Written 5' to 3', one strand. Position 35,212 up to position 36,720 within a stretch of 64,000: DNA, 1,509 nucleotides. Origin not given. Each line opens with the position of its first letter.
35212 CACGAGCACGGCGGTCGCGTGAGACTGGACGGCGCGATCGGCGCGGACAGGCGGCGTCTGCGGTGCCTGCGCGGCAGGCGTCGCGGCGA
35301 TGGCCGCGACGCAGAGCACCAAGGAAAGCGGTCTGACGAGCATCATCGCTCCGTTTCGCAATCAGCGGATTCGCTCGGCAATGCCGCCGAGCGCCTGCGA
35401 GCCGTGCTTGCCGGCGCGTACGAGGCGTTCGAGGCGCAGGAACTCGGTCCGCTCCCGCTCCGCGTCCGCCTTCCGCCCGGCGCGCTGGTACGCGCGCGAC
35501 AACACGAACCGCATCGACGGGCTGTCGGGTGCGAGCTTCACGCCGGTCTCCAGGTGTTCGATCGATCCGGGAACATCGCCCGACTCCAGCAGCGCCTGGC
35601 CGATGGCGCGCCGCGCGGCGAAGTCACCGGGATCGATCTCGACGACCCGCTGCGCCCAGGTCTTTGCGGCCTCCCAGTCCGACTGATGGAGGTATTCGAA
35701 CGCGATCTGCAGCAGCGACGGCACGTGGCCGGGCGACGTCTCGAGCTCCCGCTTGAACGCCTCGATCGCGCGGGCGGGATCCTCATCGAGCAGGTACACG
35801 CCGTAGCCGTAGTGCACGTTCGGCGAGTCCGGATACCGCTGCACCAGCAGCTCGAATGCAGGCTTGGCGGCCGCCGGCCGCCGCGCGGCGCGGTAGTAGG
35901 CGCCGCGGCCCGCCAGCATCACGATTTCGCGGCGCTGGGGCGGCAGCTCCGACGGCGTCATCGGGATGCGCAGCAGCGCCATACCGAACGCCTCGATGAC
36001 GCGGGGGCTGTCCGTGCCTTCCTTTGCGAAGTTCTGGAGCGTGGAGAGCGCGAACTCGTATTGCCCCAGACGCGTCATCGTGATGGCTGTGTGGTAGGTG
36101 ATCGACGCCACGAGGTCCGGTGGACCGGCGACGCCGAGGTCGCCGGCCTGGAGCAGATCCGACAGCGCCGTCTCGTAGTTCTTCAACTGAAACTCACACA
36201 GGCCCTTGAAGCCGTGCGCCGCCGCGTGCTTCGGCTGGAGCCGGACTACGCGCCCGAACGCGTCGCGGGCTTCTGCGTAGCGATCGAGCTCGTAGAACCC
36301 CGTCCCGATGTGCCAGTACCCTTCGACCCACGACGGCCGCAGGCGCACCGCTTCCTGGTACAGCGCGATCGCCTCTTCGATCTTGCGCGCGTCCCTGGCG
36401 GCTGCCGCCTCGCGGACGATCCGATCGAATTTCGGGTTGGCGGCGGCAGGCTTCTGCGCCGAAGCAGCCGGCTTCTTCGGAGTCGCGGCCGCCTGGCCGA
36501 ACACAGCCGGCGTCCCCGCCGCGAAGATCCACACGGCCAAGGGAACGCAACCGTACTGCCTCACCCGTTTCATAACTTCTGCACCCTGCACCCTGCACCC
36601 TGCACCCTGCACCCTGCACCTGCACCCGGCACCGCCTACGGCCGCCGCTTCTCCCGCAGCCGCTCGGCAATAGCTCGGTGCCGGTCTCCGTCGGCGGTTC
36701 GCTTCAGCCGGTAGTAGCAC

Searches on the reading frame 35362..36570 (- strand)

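Call 16: search_protein_families(library=pfam, proteins=[window:35362-36570:-])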
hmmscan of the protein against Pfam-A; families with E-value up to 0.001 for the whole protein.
window:35362-36570:- (402 aa): 15 families
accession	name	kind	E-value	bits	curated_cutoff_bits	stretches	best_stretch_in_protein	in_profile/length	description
PF07719.23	TPR_2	-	1.2e-25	87.9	27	0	83-115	2-34/34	Tetratricopeptide repeat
PF13432.12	TPR_16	-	2.1e-25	89.3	32.7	3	89-142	4-56/65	Tetratricopeptide repeat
PF14559.12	TPR_19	-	1.4e-21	77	25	1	260-323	2-65/68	Tetratricopeptide repeat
PF00515.34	TPR_1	-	1.3e-19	69.6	27.8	0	55-80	8-33/34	Tetratricopeptide repeat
PF13428.12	TPR_14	-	1.2e-18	66.2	23.5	0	220-257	5-42/44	Tetratricopeptide repeat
PF13414.12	TPR_11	-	4.7e-17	61.8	26.8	1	63-89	9-35/42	TPR repeat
PF13371.12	TPR_9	-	8.3e-14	51.8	35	1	293-359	5-71/73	Tetratricopeptide repeat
PF13424.12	TPR_12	-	1.5e-13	51.2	30.1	0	116-179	3-69/77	Tetratricopeptide repeat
PF13181.12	TPR_8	-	2.6e-13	49.4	25.7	0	84-115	3-34/34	Tetratricopeptide repeat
PF13174.12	TPR_6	-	2.1e-11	44.1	26.3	0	225-249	10-33/33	Tetratricopeptide repeat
PF12895.13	ANAPC3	-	1.1e-10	42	27.2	0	63-138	4-78/82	Anaphase-promoting complex, cyclosome, subunit 3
PF13431.12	TPR_17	-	4.7e-10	39.4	24.4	0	307-333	3-29/34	Tetratricopeptide repeat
PF24575.1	TPR_Slam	-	7.5e-07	30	35.2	0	54-105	53-104/104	Surface lipoprotein assembly modifier, N-terminal TPR repeats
PF23914.1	TPR_CcmH_CycH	-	2.4e-06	27.9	42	0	228-309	62-148/158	Cytochrome c-type biogenesis protein H TPR domain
PF13176.12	TPR_7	-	0.00056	20.2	27.9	0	258-281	8-33/36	Tetratricopeptide repeat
